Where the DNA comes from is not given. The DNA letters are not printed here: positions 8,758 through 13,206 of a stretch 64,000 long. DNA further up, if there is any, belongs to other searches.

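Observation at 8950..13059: Giant chemoreceptor with a poly-HAMP array (about 12 consecutive HAMP units from 273-bp DNA repeats) and a 4-Cys PAS insertion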

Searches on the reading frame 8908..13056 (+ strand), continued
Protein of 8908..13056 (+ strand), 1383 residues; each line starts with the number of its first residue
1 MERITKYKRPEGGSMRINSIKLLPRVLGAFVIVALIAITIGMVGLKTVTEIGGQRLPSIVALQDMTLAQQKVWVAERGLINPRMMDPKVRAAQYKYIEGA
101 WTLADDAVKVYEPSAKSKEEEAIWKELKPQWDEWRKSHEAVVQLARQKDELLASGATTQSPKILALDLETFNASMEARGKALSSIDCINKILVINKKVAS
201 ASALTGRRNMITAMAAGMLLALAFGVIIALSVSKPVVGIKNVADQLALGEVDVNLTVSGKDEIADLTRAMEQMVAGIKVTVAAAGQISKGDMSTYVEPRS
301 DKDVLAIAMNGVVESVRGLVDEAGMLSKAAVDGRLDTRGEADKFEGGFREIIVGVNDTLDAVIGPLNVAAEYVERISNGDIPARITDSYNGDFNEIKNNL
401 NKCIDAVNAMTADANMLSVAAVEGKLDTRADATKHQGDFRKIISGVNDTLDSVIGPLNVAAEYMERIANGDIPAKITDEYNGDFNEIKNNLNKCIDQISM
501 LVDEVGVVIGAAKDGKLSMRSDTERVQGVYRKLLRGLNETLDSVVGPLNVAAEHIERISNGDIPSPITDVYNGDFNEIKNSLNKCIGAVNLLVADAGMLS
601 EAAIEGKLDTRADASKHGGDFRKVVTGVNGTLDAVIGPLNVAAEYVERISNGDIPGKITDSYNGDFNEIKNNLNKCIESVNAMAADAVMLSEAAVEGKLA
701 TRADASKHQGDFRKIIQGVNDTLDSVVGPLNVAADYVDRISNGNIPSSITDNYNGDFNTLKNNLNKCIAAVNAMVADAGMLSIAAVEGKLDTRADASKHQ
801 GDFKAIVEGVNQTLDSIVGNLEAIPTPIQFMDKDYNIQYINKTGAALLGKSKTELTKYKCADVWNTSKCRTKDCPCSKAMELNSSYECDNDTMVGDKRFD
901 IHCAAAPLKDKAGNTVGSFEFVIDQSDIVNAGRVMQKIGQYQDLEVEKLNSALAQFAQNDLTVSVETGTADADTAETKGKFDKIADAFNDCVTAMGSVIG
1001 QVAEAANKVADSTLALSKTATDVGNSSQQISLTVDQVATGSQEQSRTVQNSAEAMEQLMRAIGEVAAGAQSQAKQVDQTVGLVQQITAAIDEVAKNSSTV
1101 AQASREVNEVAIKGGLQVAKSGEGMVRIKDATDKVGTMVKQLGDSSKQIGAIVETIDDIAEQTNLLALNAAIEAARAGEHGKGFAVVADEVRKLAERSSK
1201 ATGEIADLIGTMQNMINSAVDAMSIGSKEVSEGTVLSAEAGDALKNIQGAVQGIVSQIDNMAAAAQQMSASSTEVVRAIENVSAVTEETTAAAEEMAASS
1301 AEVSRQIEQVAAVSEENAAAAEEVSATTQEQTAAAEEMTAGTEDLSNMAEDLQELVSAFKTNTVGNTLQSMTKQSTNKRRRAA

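Call 12: find_homologous_proteins(query=window:8908-13056:+, max_evalue=1e-20)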
Query window:8908-13056:+ (1383 aa): 6644 proteins with E <= 1e-20 among 8000 candidates; the best 120 are listed.
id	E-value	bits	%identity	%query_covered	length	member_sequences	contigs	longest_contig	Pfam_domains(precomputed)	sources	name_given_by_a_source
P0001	0.0e+0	3421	67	41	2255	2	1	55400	PF00015.27,PF00672.31,PF21924.2,PF13680.13,PF18947.6,PF27945.1,PF21983.3,PF09499.18,PF27980.1,PF26946.1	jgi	-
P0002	0.0e+0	3037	48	74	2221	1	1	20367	PF00015.27,PF00672.31,PF13426.14,PF25911.1,PF05755.18,PF08448.17,PF18947.6,PF00989.32,PF27278.1,PF26946.1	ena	-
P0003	0.0e+0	2997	45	76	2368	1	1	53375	PF13426.14,PF25911.1,PF24487.2,PF27278.1,PF26946.1,PF00015.27,PF00672.31,PF08641.18,PF08448.17,PF18947.6,PF00989.32,PF08651.16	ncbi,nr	ncbi:MAG TPA: methyl-accepting chemotaxis protein [Methanospirillum sp.]|nr:methyl-accepting chemota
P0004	0.0e+0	2910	100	99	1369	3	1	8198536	PF00015.27,PF00672.31,PF12729.14,PF08448.17,PF18947.6,PF08651.16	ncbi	-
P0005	0.0e+0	2858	47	75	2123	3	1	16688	PF13426.14,PF25911.1,PF13012.12,PF00015.27,PF00672.31,PF08447.19,PF04906.19,PF05659.17,PF22737.2,PF08448.17,PF18947.6,PF00989.32,PF21865.3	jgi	-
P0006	0.0e+0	2610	68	39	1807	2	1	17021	PF00672.31,PF13188.14,PF15702.12,PF26373.1,PF25911.1,PF05755.18,PF08448.17,PF18947.6,PF00989.32,PF26946.1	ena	-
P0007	0.0e+0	2599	67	40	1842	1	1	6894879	PF00015.27,PF00672.31,PF04691.18,PF05755.18,PF08059.19,PF13012.12,PF20663.4,PF18947.6,PF11680.15,PF27945.1,PF26946.1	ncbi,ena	-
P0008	0.0e+0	2554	66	40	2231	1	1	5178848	PF21927.2,PF00015.27,PF00672.31,PF04691.18,PF18575.7,PF25911.1,PF12729.14,PF18947.6,PF02203.22,PF26946.1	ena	-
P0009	0.0e+0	2521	47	74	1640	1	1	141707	PF00015.27,PF00672.31,PF26769.1,PF13012.12,PF12729.14,PF18947.6,PF03377.20,PF25687.2,PF27278.1,PF02203.22,PF26946.1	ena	-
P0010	0.0e+0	2497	53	41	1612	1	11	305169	PF00015.27,PF00672.31,PF13344.13,PF08059.19,PF13012.12,PF18947.6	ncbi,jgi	ncbi:MAG: methyl-accepting chemotaxis protein [Bryobacteraceae bacterium]|jgi:methyl-accepting chemo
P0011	0.0e+0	2469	53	41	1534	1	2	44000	PF00015.27,PF00672.31,PF13344.13,PF08059.19,PF13012.12,PF18947.6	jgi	-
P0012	0.0e+0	2394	54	58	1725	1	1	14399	PF00015.27,PF00672.31,PF12729.14,PF18947.6,PF09403.16,PF11680.15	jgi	jgi:methyl-accepting chemotaxis protein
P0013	0.0e+0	2344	56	44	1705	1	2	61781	PF00015.27,PF00672.31,PF13012.12,PF18947.6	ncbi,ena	-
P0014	0.0e+0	2290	45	76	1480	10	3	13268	PF00015.27,PF00672.31,PF27212.1,PF26983.1,PF18947.6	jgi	-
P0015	0.0e+0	2267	53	58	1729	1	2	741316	PF00015.27,PF00672.31,PF13012.12,PF12729.14,PF18947.6,PF27945.1,PF26946.1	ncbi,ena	-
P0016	0.0e+0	2196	47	59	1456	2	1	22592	PF00015.27,PF00672.31,PF20647.4,PF13012.12,PF12729.14,PF18947.6,PF09499.18,PF02203.22,PF26946.1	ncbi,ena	-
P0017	0.0e+0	2185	43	76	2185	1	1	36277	PF00015.27,PF00672.31,PF25911.1,PF05491.20,PF08059.19,PF13012.12,PF12729.14,PF18947.6,PF27945.1,PF26946.1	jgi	jgi:methyl-accepting chemotaxis protein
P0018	0.0e+0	2156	74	99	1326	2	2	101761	PF00015.27,PF00672.31,PF25911.1,PF12729.14,PF18947.6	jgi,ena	-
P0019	0.0e+0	2066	40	76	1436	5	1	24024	PF00015.27,PF00672.31,PF18947.6,PF07889.18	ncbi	-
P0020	0.0e+0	2046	39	75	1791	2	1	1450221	PF21927.2,PF00015.27,PF00672.31,PF18575.7,PF25812.2,PF13012.12,PF12729.14,PF18947.6,PF27945.1,PF26946.1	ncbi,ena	-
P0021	0.0e+0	2042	39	79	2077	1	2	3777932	PF22280.3,PF13426.14,PF16635.11,PF11135.14,PF08059.19,PF11214.14,PF07083.17,PF20155.5,PF00015.27,PF00672.31,PF10398.15,PF06013.19,PF18525.8,PF26769.1,PF08448.17,PF18947.6,PF00989.32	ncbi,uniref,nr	ncbi:methyl-accepting chemotaxis protein [Methanospirillum lacunae]|uniref:Methyl-accepting chemotax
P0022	0.0e+0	2033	66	40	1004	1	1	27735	PF00928.27,PF25911.1,PF25812.2,PF13012.12,PF27278.1,PF26946.1,PF00672.31,PF11172.14,PF08641.18,PF06103.17,PF18947.6,PF11680.15,PF21865.3,PF05209.19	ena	-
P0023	0.0e+0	2032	63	99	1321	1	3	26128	PF00015.27,PF00672.31,PF21924.2,PF27212.1,PF12729.14,PF18947.6,PF09499.18,PF02203.22,PF26946.1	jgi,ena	-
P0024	0.0e+0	2024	61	45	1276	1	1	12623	PF00672.31,PF21924.2,PF25911.1,PF08641.18,PF22737.2,PF13012.12,PF18947.6,PF11680.15,PF27945.1,PF27980.1,PF26946.1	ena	-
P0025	0.0e+0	2010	54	58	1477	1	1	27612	PF00015.27,PF00672.31,PF25911.1,PF13012.12,PF12729.14,PF18947.6,PF27945.1,PF02203.22,PF26946.1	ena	-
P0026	0.0e+0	2008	52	41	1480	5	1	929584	PF22280.3,PF00672.31,PF11135.14,PF08059.19,PF18947.6,PF16785.11,PF07083.17,PF21455.4,PF26020.1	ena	-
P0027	0.0e+0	2001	71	99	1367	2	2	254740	PF00015.27,PF00672.31,PF13426.14,PF12729.14,PF08448.17,PF18947.6,PF02203.22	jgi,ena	-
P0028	0.0e+0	1996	42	79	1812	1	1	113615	PF21927.2,PF00015.27,PF00672.31,PF19736.5,PF11172.14,PF18575.7,PF04380.19,PF13680.13,PF13012.12,PF18947.6,PF26946.1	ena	-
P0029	0.0e+0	1970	42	75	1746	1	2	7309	PF00015.27,PF00672.31,PF25911.1,PF05491.20,PF13012.12,PF12729.14,PF18947.6,PF02203.22,PF26946.1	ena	-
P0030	0.0e+0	1962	37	76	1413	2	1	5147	PF00015.27,PF00672.31,PF05491.20,PF18947.6,PF07215.17,PF15731.12,PF25588.2,PF16925.11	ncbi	-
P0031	0.0e+0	1959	64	99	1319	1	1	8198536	PF00015.27,PF00672.31,PF21924.2,PF25911.1,PF12729.14,PF18947.6,PF02203.22,PF26946.1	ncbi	-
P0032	0.0e+0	1950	45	79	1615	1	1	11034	PF00015.27,PF00672.31,PF27212.1,PF18947.6,PF26416.1,PF09499.18,PF08766.17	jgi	-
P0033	0.0e+0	1926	51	59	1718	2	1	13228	PF00015.27,PF00672.31,PF21924.2,PF13012.12,PF18947.6,PF08651.16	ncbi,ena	-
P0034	0.0e+0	1916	58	58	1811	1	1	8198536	PF00015.27,PF00672.31,PF21924.2,PF12729.14,PF18947.6,PF27945.1,PF02203.22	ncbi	-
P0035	0.0e+0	1914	45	76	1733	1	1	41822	PF00015.27,PF00672.31,PF25911.1,PF12729.14,PF18947.6,PF03377.20,PF27278.1,PF02203.22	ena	-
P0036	0.0e+0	1895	41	75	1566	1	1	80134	PF00015.27,PF00672.31,PF25368.2,PF00804.32,PF12729.14,PF18947.6,PF16516.11,PF11680.15,PF27945.1,PF27278.1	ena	-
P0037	0.0e+0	1893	53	41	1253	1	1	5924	PF00015.27,PF00672.31,PF13344.13,PF08059.19,PF13012.12,PF18947.6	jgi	-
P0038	0.0e+0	1872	67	41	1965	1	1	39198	PF00015.27,PF00672.31,PF13012.12,PF12729.14,PF18947.6,PF21865.3,PF02203.22,PF26946.1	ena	-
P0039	0.0e+0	1869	46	79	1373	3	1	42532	PF00015.27,PF00672.31,PF25911.1,PF05755.18,PF22737.2,PF13012.12,PF18947.6,PF22802.2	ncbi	ncbi:Methyl-accepting chemotaxis protein, partial [Hydrocarboniphaga daqingensis]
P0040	0.0e+0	1866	37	76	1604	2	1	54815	PF00015.27,PF00672.31,PF18947.6,PF27278.1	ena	-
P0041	0.0e+0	1865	66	58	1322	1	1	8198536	PF00015.27,PF00672.31,PF21924.2,PF04691.18,PF25911.1,PF12729.14,PF18947.6,PF09499.18,PF08651.16,PF02203.22,PF26946.1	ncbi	-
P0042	0.0e+0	1858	63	99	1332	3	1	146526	PF00015.27,PF00672.31,PF21924.2,PF27212.1,PF25911.1,PF12729.14,PF18947.6,PF02203.22,PF26946.1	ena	-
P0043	0.0e+0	1854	46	75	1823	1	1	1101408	PF00015.27,PF00672.31,PF17231.8,PF05755.18,PF18947.6,PF12213.15,PF07889.18,PF10213.15,PF07554.20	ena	-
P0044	0.0e+0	1853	44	81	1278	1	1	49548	PF21927.2,PF00015.27,PF00672.31,PF21924.2,PF18575.7,PF13012.12,PF18947.6,PF26946.1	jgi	-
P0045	0.0e+0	1834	64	40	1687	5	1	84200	PF00015.27,PF00672.31,PF28543.1,PF18575.7,PF13012.12,PF18947.6,PF26946.1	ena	-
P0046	0.0e+0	1821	43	84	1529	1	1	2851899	PF00015.27,PF00672.31,PF18947.6,PF16591.12,PF21983.3,PF26946.1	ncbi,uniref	ncbi:methyl-accepting chemotaxis protein [Methanolobus sp. WCC4]|uniref:methyl-accepting chemotaxis 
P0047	0.0e+0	1809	52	80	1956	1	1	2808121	PF00015.27,PF00672.31,PF13426.14,PF13188.14,PF12729.14,PF08448.17,PF18947.6,PF00989.32,PF02203.22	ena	-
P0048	0.0e+0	1809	42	58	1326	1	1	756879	PF00672.31,PF17908.7,PF18402.8,PF05491.20,PF14747.12,PF12729.14,PF18947.6,PF15731.12,PF25588.2,PF02203.22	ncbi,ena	-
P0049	0.0e+0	1808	46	77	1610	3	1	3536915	PF00015.27,PF00672.31,PF04513.18,PF04906.19,PF27212.1,PF25911.1,PF18947.6,PF09499.18,PF26946.1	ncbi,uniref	ncbi:methyl-accepting chemotaxis protein [Limnobacter thiooxidans]|uniref:methyl-accepting chemotaxi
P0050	0.0e+0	1807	53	41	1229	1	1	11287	PF22280.3,PF16635.11,PF11135.14,PF08059.19,PF11214.14,PF20155.5,PF00672.31,PF10398.15,PF17231.8,PF06013.19,PF18525.8,PF18231.8,PF18947.6,PF21455.4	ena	-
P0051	0.0e+0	1806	48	76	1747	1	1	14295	PF00015.27,PF00672.31,PF25911.1,PF12729.14,PF18947.6,PF27278.1,PF26946.1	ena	-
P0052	0.0e+0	1804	63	99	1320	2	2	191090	PF00015.27,PF00672.31,PF21924.2,PF25911.1,PF12729.14,PF18947.6,PF21865.3,PF27945.1,PF08651.16,PF02203.22,PF26946.1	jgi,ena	-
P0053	0.0e+0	1801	45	74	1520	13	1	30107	PF00015.27,PF00672.31,PF27212.1,PF05755.18,PF13012.12,PF12729.14,PF18947.6,PF27945.1,PF21983.3,PF02203.22,PF26946.1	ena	-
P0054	0.0e+0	1795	54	41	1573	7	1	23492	PF00015.27,PF00672.31,PF08059.19,PF13012.12,PF18947.6,PF07889.18,PF11214.14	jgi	jgi:methyl-accepting chemotaxis protein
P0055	0.0e+0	1793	54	58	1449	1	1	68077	PF00015.27,PF00672.31,PF21924.2,PF27212.1,PF25911.1,PF13012.12,PF12729.14,PF18947.6,PF27945.1,PF26946.1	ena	-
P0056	0.0e+0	1778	45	79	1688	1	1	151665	PF13426.14,PF04700.18,PF08059.19,PF20663.4,PF27945.1,PF26946.1,PF00015.27,PF00672.31,PF12729.14,PF08448.17,PF18947.6,PF10213.15,PF08651.16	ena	-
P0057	0.0e+0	1769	44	78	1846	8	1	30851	PF00015.27,PF00672.31,PF09694.17,PF25911.1,PF05491.20,PF08059.19,PF13012.12,PF12729.14,PF18947.6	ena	-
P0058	0.0e+0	1762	36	75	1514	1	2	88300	PF00015.27,PF00672.31,PF18575.7,PF06248.20,PF18947.6,PF22097.2,PF27278.1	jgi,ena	-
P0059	0.0e+0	1759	61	38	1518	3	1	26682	PF00015.27,PF00672.31,PF25911.1,PF12729.14,PF18947.6,PF04108.18,PF02203.22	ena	-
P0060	0.0e+0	1747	46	81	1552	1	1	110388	PF00015.27,PF00672.31,PF21924.2,PF00928.27,PF12729.14,PF18947.6,PF10213.15,PF02203.22,PF26946.1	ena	-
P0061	0.0e+0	1739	43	83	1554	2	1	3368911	PF00015.27,PF00672.31,PF17201.11,PF02743.25,PF18947.6,PF08269.18,PF17202.11,PF17203.11,PF17200.11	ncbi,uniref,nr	ncbi:Cache 3/Cache 2 fusion domain-containing protein [uncultured Methanolobus sp.]|uniref:Cache 3/C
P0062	0.0e+0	1716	47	75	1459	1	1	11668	PF13426.14,PF00928.27,PF27945.1,PF00015.27,PF00672.31,PF21924.2,PF09351.16,PF04906.19,PF06103.17,PF06248.20,PF08448.17,PF18947.6,PF07889.18,PF00989.32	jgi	jgi:methyl-accepting chemotaxis protein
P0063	0.0e+0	1695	44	76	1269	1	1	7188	PF00015.27,PF00672.31,PF26263.1,PF25911.1,PF13012.12,PF20663.4,PF18947.6,PF03377.20,PF27278.1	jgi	jgi:methyl-accepting chemotaxis protein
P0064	0.0e+0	1687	69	84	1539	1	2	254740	PF00015.27,PF00672.31,PF13426.14,PF13188.14,PF02743.25,PF22673.3,PF08448.17,PF18947.6,PF00989.32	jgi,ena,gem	-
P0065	0.0e+0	1684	46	75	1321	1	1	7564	PF00015.27,PF00672.31,PF27212.1,PF13012.12,PF18947.6,PF26946.1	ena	-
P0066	0.0e+0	1683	37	78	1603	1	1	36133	PF21927.2,PF00015.27,PF00672.31,PF06591.18,PF18575.7,PF06248.20,PF18947.6,PF19458.5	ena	-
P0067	0.0e+0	1679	45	74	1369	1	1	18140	PF00015.27,PF00672.31,PF27212.1,PF18947.6,PF08651.16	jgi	jgi:methyl-accepting chemotaxis protein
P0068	0.0e+0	1669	41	80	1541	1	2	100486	PF00015.27,PF00672.31,PF25911.1,PF13012.12,PF12729.14,PF18947.6,PF26946.1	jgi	-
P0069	0.0e+0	1667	65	41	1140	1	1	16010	PF00015.27,PF00672.31,PF05755.18,PF13012.12,PF18947.6,PF21983.3,PF26946.1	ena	-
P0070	0.0e+0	1664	44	81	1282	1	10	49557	PF21927.2,PF00015.27,PF00672.31,PF21924.2,PF18575.7,PF13012.12,PF18947.6,PF26946.1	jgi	jgi:methyl-accepting chemotaxis protein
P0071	0.0e+0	1641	36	77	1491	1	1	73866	PF00015.27,PF00672.31,PF17908.7,PF05491.20,PF18947.6,PF07215.17,PF15731.12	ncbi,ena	-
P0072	0.0e+0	1640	44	81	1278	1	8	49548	PF21927.2,PF00015.27,PF00672.31,PF21924.2,PF18575.7,PF13012.12,PF18947.6,PF26946.1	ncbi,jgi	ncbi:MAG: methyl-accepting chemotaxis protein [Terriglobia bacterium]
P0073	0.0e+0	1638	44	74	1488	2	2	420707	PF00015.27,PF00672.31,PF21224.4,PF02049.24,PF13012.12,PF12729.14,PF18947.6,PF14780.12,PF03377.20,PF26946.1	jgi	jgi:methyl-accepting chemotaxis protein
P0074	0.0e+0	1637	39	73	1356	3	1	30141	PF00015.27,PF00672.31,PF08059.19,PF18947.6,PF12412.14,PF26946.1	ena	-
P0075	0.0e+0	1635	44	75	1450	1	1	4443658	PF21927.2,PF00015.27,PF18575.7,PF25911.1,PF13012.12,PF12729.14,PF18947.6,PF07889.18,PF11680.15,PF26946.1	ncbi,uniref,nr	ncbi:methyl-accepting chemotaxis protein [Methylomonas sp. EFPC3]|uniref:methyl-accepting chemotaxis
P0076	0.0e+0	1634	41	81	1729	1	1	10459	PF00015.27,PF00672.31,PF24487.2,PF20663.4,PF12729.14,PF18947.6,PF02203.22,PF26946.1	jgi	jgi:methyl-accepting chemotaxis protein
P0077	0.0e+0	1634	37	76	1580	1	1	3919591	PF00015.27,PF00672.31,PF18947.6,PF27278.1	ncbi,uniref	ncbi:methyl-accepting chemotaxis protein [uncultured Methanospirillum sp.]|uniref:methyl-accepting c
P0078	0.0e+0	1630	39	75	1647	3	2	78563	PF00015.27,PF00672.31,PF14942.12,PF05491.20,PF13012.12,PF18947.6,PF15731.12,PF22097.2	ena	-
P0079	0.0e+0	1628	52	44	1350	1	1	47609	PF00672.31,PF17908.7,PF18402.8,PF05491.20,PF13012.12,PF18947.6,PF07215.17,PF15731.12,PF21865.3,PF25588.2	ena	-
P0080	0.0e+0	1620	44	81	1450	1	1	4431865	PF21927.2,PF18575.7,PF25911.1,PF13012.12,PF26946.1,PF00015.27,PF10195.15,PF12729.14,PF18947.6,PF09403.16,PF07889.18,PF11680.15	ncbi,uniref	ncbi:methyl-accepting chemotaxis protein [Methylomonas sp. HW2-6]|uniref:methyl-accepting chemotaxis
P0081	0.0e+0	1617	43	78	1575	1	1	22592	PF00015.27,PF00672.31,PF13012.12,PF18947.6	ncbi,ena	-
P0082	0.0e+0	1616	46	79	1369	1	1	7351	PF21927.2,PF00015.27,PF00672.31,PF21924.2,PF04906.19,PF18575.7,PF13012.12,PF18947.6,PF12075.14,PF26946.1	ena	-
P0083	0.0e+0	1616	43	79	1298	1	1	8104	PF00015.27,PF00672.31,PF08463.16,PF18947.6,PF11214.14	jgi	jgi:methyl-accepting chemotaxis protein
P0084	0.0e+0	1612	44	76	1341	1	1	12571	PF00015.27,PF00672.31,PF13426.14,PF14705.13,PF08448.17,PF18947.6,PF19754.5,PF07889.18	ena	-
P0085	0.0e+0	1592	43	71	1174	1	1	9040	PF18515.8,PF04282.19,PF08059.19,PF04108.18,PF00015.27,PF00672.31,PF25521.2,PF11508.14,PF18947.6,PF07889.18,PF00191.26,PF08651.16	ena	-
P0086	0.0e+0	1592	36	78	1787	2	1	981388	PF00015.27,PF00672.31,PF06591.18,PF12302.14,PF06248.20,PF18947.6,PF22097.2,PF27278.1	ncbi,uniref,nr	ncbi:methyl-accepting chemotaxis protein [Methanospirillum lacunae]|uniref:Methyl-accepting chemotax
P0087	0.0e+0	1590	43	84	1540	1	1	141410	PF00015.27,PF00672.31,PF17201.11,PF02743.25,PF11277.14,PF18947.6,PF08269.18,PF17202.11,PF17200.11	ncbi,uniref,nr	ncbi:Cache 3/Cache 2 fusion domain-containing protein [Methanolobus profundi]|uniref:Methyl-acceptin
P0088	0.0e+0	1587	71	77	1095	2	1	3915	PF00015.27,PF00672.31,PF13426.14,PF13188.14,PF08448.17,PF18947.6,PF00989.32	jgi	jgi:methyl-accepting chemotaxis protein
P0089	0.0e+0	1587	48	75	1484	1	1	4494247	PF00015.27,PF00672.31,PF12729.14,PF18947.6,PF26946.1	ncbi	-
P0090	0.0e+0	1586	54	56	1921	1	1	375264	PF00015.27,PF00672.31,PF13426.14,PF02743.25,PF08448.17,PF18947.6,PF00989.32,PF26946.1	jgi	jgi:PAS domain S-box-containing protein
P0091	0.0e+0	1570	46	79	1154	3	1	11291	PF16200.11,PF25911.1,PF05755.18,PF13012.12,PF26946.1,PF00015.27,PF00672.31,PF21924.2,PF04691.18,PF27212.1,PF18947.6,PF09403.16,PF07889.18,PF21983.3,PF27980.1,PF08766.17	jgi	jgi:methyl-accepting chemotaxis protein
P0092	0.0e+0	1568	68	40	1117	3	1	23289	PF25812.2,PF13012.12,PF17236.9,PF26946.1,PF00672.31,PF21924.2,PF02049.24,PF18947.6,PF11680.15,PF21865.3,PF10213.15,PF27980.1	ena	-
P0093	0.0e+0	1560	45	75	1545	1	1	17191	PF13426.14,PF27945.1,PF00072.31,PF27278.1,PF00015.27,PF00672.31,PF27212.1,PF08448.17,PF18947.6,PF00989.32,PF08651.16,PF08766.17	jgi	jgi:PAS domain S-box-containing protein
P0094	0.0e+0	1555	47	58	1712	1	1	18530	PF00015.27,PF00672.31,PF13012.12,PF12729.14,PF18947.6,PF02203.22,PF26946.1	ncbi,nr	ncbi:MAG TPA: HAMP domain-containing protein [Bacteroidota bacterium]|nr:HAMP domain-containing prot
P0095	0.0e+0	1553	47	79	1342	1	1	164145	PF00015.27,PF00672.31,PF28543.1,PF13426.14,PF18947.6,PF12075.14,PF26946.1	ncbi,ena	-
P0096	0.0e+0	1544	45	58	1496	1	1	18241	PF00015.27,PF00672.31,PF13012.12,PF12729.14,PF18947.6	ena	-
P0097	0.0e+0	1544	38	77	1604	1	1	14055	PF00015.27,PF00672.31,PF18947.6,PF27278.1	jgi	-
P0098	0.0e+0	1543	41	79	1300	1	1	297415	PF00015.27,PF18197.7,PF00672.31,PF13012.12,PF18947.6,PF11214.14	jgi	jgi:methyl-accepting chemotaxis protein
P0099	0.0e+0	1542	41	80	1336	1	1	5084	PF00015.27,PF00672.31,PF25911.1,PF08059.19,PF12729.14,PF18947.6,PF02203.22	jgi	jgi:methyl-accepting chemotaxis protein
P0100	0.0e+0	1538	65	39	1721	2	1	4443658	PF00015.27,PF08447.19,PF13426.14,PF13012.12,PF18947.6,PF09403.16,PF07889.18,PF11680.15,PF00989.32,PF26946.1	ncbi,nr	ncbi:methyl-accepting chemotaxis protein [Methylomonas sp. EFPC3]|nr:methyl-accepting chemotaxis pro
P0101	0.0e+0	1527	56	40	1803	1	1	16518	PF21927.2,PF00015.27,PF00672.31,PF18575.7,PF25911.1,PF13012.12,PF12729.14,PF18947.6,PF27945.1,PF02203.22,PF26946.1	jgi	jgi:methyl-accepting chemotaxis protein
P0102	0.0e+0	1525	49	83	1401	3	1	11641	PF13012.12,PF02203.22,PF26946.1,PF00015.27,PF00672.31,PF21924.2,PF27212.1,PF08641.18,PF22737.2,PF14826.13,PF12729.14,PF18947.6,PF07889.18,PF11680.15,PF12075.14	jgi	-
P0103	0.0e+0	1523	44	79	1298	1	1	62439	PF00015.27,PF18197.7,PF00672.31,PF08463.16,PF22139.2,PF18947.6,PF11214.14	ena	-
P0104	0.0e+0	1521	63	37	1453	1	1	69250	PF21927.2,PF00015.27,PF00672.31,PF18575.7,PF12729.14,PF18947.6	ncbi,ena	-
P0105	0.0e+0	1508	46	75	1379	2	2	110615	PF00015.27,PF00672.31,PF27212.1,PF08641.18,PF08059.19,PF18947.6,PF09499.18,PF27278.1,PF26946.1,PF08766.17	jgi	-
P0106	0.0e+0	1507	49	40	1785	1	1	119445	PF21927.2,PF00015.27,PF00672.31,PF18575.7,PF18947.6,PF22097.2,PF27278.1,PF20155.5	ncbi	-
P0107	0.0e+0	1502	35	74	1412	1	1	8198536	PF00015.27,PF13596.13,PF00672.31,PF13426.14,PF13188.14,PF24820.2,PF12729.14,PF08448.17,PF18947.6,PF00989.32,PF02203.22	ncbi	-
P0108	0.0e+0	1489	37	78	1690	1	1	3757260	PF00015.27,PF00672.31,PF20121.5,PF08059.19,PF18947.6,PF22097.2,PF05517.19,PF27278.1,PF20155.5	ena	-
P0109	0.0e+0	1489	45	80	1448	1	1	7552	PF00015.27,PF00672.31,PF27212.1,PF25911.1,PF18947.6,PF07889.18,PF09499.18,PF26946.1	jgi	jgi:methyl-accepting chemotaxis protein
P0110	0.0e+0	1486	47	58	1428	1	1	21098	PF00015.27,PF00672.31,PF14942.12,PF18575.7,PF25911.1,PF12729.14,PF18947.6,PF08651.16,PF02203.22,PF26946.1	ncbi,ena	-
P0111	0.0e+0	1486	38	75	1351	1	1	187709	PF00015.27,PF00672.31,PF07299.17,PF05491.20,PF08059.19,PF18947.6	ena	-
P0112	0.0e+0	1472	66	39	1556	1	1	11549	PF00015.27,PF00672.31,PF13426.14,PF13188.14,PF25911.1,PF08448.17,PF18947.6,PF00989.32,PF26946.1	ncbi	ncbi:MAG: methyl-accepting chemotaxis protein [Methanobacteriota archaeon]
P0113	0.0e+0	1472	54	40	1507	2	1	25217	PF00015.27,PF00672.31,PF08059.19,PF12729.14,PF18947.6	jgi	-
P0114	0.0e+0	1463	65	41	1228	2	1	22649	PF00015.27,PF00672.31,PF05755.18,PF13012.12,PF18947.6,PF26946.1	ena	-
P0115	0.0e+0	1455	43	79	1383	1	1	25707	PF00015.27,PF00672.31,PF17231.8,PF12729.14,PF18947.6,PF02203.22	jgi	-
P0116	0.0e+0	1452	53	41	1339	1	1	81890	PF00015.27,PF00672.31,PF13344.13,PF08059.19,PF13012.12,PF18947.6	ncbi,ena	-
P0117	0.0e+0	1449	41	77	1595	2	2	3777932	PF22280.3,PF16635.11,PF08059.19,PF11214.14,PF00015.27,PF00672.31,PF23977.2,PF10398.15,PF17231.8,PF18525.8,PF18947.6,PF00392.28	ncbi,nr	ncbi:methyl-accepting chemotaxis protein [Methanospirillum lacunae]|nr:methyl-accepting chemotaxis p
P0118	0.0e+0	1447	48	83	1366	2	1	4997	PF00015.27,PF00672.31,PF21924.2,PF12729.14,PF18947.6,PF21865.3,PF21983.3,PF26946.1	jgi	-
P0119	0.0e+0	1445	43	77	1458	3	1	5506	PF13426.14,PF25911.1,PF24820.2,PF05755.18,PF13012.12,PF00015.27,PF00672.31,PF08447.19,PF22737.2,PF08448.17,PF18947.6,PF00989.32,PF21865.3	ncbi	-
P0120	0.0e+0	1440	47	79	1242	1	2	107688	PF25911.1,PF13012.12,PF26946.1,PF00015.27,PF00672.31,PF21924.2,PF04691.18,PF27212.1,PF08641.18,PF06248.20,PF22737.2,PF18947.6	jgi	jgi:methyl-accepting chemotaxis protein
